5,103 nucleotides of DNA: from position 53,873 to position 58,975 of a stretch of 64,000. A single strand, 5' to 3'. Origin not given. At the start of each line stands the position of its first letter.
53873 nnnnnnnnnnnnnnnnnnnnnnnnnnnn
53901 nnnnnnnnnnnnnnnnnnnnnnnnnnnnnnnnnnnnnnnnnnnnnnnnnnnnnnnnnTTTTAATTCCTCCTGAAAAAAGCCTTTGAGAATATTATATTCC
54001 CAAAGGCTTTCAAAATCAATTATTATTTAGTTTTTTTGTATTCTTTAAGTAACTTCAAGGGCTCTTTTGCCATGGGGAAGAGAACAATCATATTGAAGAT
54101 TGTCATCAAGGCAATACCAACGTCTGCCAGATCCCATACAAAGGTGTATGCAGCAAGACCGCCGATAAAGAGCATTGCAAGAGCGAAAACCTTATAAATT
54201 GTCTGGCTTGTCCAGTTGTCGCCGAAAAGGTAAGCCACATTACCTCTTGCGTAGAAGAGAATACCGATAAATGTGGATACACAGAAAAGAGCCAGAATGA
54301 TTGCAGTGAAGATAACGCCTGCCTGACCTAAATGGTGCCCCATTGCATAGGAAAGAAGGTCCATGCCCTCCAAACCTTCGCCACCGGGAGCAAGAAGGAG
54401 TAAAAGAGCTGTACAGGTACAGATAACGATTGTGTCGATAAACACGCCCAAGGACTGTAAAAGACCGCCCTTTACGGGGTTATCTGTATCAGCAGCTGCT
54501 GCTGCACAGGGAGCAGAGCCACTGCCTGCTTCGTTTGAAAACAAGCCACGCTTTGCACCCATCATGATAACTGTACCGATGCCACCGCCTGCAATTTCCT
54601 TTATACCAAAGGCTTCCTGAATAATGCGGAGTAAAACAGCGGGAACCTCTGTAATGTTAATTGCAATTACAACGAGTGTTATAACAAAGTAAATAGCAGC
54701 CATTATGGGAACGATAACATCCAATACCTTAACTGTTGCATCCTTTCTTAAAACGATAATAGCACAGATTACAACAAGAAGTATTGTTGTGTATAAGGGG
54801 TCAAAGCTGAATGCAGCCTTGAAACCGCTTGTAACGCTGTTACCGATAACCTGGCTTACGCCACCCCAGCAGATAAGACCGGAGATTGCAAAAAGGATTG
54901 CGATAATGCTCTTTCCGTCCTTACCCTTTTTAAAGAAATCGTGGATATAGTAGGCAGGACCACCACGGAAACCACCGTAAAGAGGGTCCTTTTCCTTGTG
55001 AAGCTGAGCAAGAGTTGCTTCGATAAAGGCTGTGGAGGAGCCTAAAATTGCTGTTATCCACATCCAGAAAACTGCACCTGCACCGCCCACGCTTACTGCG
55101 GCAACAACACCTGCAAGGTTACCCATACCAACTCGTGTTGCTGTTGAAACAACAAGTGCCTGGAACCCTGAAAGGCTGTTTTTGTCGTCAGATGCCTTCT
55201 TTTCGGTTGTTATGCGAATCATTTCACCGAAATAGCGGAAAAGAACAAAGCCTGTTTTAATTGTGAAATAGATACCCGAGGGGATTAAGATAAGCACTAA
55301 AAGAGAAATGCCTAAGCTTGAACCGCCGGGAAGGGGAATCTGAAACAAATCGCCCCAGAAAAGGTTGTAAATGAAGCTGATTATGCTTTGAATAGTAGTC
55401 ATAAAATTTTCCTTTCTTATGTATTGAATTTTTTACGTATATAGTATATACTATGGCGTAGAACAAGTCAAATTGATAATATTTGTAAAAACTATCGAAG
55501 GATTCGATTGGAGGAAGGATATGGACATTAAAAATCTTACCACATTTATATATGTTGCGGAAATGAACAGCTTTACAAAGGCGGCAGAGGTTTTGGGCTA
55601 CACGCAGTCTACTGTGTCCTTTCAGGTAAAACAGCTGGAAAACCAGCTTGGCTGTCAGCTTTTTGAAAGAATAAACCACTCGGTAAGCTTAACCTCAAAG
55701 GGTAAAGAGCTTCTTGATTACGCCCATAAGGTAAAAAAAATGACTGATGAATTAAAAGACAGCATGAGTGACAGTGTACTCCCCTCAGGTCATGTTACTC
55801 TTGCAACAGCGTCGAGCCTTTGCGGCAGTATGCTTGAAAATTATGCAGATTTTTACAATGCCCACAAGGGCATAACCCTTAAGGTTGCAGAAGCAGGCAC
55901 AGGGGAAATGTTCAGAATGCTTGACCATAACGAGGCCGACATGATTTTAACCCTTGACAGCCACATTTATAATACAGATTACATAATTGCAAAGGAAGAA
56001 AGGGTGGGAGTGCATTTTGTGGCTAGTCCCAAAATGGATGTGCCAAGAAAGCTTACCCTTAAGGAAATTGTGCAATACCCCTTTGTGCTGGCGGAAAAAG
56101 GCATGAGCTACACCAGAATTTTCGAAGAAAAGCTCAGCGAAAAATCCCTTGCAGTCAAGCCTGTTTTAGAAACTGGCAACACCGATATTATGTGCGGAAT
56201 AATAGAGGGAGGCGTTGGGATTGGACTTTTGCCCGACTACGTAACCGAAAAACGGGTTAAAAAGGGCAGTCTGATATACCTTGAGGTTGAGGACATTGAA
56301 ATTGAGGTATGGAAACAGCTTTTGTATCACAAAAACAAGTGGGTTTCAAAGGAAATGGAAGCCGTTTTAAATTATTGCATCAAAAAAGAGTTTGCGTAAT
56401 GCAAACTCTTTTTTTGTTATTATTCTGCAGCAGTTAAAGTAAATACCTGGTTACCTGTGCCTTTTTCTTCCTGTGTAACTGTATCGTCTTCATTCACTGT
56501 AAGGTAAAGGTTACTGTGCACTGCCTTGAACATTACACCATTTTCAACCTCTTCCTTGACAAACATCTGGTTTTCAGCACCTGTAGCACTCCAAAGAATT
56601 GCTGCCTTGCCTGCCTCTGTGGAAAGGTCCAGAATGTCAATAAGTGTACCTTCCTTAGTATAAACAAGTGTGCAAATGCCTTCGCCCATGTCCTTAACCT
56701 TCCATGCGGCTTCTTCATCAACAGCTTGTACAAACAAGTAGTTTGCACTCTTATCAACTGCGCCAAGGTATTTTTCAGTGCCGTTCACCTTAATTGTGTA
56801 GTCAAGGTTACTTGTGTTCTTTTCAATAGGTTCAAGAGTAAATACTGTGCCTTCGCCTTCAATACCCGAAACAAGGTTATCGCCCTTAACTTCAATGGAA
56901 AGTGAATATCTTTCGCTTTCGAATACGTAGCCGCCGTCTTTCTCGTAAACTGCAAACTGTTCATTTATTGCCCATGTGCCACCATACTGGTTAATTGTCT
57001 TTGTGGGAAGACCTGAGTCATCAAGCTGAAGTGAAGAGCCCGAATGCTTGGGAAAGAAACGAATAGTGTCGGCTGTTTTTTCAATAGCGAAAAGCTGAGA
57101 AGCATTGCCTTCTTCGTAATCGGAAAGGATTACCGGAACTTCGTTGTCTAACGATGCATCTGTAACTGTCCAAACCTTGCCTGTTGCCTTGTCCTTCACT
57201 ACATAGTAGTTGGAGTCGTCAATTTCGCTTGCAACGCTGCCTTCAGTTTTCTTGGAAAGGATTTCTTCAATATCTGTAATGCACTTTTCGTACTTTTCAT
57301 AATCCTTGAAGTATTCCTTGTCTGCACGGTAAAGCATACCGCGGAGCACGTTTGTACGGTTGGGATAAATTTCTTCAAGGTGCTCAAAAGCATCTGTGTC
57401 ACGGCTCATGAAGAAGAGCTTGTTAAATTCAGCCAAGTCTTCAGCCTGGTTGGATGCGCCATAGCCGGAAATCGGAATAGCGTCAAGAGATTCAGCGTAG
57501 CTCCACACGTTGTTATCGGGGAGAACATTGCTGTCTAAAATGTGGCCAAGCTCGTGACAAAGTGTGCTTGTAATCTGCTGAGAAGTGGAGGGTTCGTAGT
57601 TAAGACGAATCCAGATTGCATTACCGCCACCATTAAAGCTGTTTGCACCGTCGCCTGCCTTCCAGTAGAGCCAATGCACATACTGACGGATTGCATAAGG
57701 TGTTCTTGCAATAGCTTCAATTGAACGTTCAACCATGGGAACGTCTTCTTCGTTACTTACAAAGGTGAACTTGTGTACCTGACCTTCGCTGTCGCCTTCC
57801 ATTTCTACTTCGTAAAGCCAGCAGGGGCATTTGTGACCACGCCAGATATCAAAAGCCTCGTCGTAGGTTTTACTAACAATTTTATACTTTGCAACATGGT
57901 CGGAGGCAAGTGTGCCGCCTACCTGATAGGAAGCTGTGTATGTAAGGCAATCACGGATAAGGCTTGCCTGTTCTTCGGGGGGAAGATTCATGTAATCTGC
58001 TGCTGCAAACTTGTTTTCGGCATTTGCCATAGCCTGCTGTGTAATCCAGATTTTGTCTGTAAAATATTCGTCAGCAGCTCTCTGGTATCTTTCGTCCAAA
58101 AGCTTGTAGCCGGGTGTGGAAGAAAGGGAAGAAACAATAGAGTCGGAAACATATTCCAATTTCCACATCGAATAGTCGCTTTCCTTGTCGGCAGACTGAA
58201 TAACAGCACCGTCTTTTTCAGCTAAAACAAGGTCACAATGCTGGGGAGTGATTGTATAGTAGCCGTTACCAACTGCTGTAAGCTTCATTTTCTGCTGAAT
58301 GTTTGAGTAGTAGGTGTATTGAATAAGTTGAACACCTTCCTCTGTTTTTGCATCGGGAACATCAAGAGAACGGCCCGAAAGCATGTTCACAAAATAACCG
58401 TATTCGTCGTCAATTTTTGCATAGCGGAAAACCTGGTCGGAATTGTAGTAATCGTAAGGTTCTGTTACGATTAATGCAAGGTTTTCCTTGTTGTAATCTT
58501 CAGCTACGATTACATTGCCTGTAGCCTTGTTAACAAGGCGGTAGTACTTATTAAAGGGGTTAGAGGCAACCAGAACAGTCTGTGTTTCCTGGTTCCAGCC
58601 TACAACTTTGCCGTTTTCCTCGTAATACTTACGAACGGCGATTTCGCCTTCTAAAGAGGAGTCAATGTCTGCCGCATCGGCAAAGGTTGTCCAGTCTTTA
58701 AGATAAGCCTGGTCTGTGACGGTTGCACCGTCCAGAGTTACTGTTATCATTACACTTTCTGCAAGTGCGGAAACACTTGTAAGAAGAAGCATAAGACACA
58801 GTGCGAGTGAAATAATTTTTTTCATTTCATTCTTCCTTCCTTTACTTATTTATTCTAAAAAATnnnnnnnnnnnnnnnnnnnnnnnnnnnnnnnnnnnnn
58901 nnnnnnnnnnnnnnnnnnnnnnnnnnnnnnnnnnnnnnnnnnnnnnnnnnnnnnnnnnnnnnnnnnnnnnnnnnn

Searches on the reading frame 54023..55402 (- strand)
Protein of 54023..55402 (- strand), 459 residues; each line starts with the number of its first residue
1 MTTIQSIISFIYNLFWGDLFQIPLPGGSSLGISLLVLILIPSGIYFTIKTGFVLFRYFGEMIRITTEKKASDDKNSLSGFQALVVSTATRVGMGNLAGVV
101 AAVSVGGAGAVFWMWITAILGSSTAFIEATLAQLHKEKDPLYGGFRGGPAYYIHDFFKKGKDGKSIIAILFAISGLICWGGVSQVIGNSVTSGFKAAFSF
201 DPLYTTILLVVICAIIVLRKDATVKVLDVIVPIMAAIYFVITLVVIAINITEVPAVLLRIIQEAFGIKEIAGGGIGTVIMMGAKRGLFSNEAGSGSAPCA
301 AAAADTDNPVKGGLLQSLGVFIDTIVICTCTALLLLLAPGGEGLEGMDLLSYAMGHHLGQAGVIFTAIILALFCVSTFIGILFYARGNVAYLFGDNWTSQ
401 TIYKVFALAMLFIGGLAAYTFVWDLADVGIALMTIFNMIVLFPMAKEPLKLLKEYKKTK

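Call 64: search_protein_families(library=pfam, proteins=[window:54023-55402:-], max_evalue=0.00001)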
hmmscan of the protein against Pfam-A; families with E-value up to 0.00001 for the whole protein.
window:54023-55402:- (459 aa): 1 family
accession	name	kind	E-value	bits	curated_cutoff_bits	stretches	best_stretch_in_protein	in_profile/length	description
PF01235.23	Na_Ala_symp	-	2.9e-126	422.3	24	1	68-458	4-382/392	Sodium:alanine symporter family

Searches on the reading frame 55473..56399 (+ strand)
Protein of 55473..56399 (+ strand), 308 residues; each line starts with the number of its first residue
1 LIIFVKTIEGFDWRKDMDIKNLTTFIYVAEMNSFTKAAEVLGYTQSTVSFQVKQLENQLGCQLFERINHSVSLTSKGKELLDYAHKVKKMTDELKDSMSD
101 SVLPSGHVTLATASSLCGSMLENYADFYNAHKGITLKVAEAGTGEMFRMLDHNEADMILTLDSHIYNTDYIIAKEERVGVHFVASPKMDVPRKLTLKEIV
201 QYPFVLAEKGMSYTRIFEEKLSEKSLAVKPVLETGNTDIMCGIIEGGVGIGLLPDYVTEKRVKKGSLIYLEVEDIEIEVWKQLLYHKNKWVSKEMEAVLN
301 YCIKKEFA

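Call 64: search_protein_families(library=pfam, proteins=[window:55473-56399:+], max_evalue=0.00001)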
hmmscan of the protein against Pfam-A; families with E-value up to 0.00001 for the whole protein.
window:55473-56399:+ (308 aa): 2 families
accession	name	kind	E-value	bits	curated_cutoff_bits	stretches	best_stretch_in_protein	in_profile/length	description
PF03466.25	LysR_substrate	-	3e-24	86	28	1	104-303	4-205/209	LysR substrate binding domain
PF00126.33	HTH_1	-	8.2e-21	74.2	26.6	1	20-78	2-60/60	Bacterial regulatory helix-turn-helix protein, lysR family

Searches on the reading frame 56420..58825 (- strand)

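Call 64: search_protein_families(library=pfam, proteins=[window:56420-58825:-], max_evalue=0.00001)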
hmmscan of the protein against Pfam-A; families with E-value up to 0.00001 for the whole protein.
window:56420-58825:- (801 aa): 2 families
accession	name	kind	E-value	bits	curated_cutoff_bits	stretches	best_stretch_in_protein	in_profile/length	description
PF14200.12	RicinB_lectin_2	-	7.5e-33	113.5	25.6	3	131-204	3-76/89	Ricin-type beta-trefoil lectin domain-like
PF00652.28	Ricin_B_lectin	-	6.7e-08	33.2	29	0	142-234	2-95/126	Ricin-type beta-trefoil lectin domain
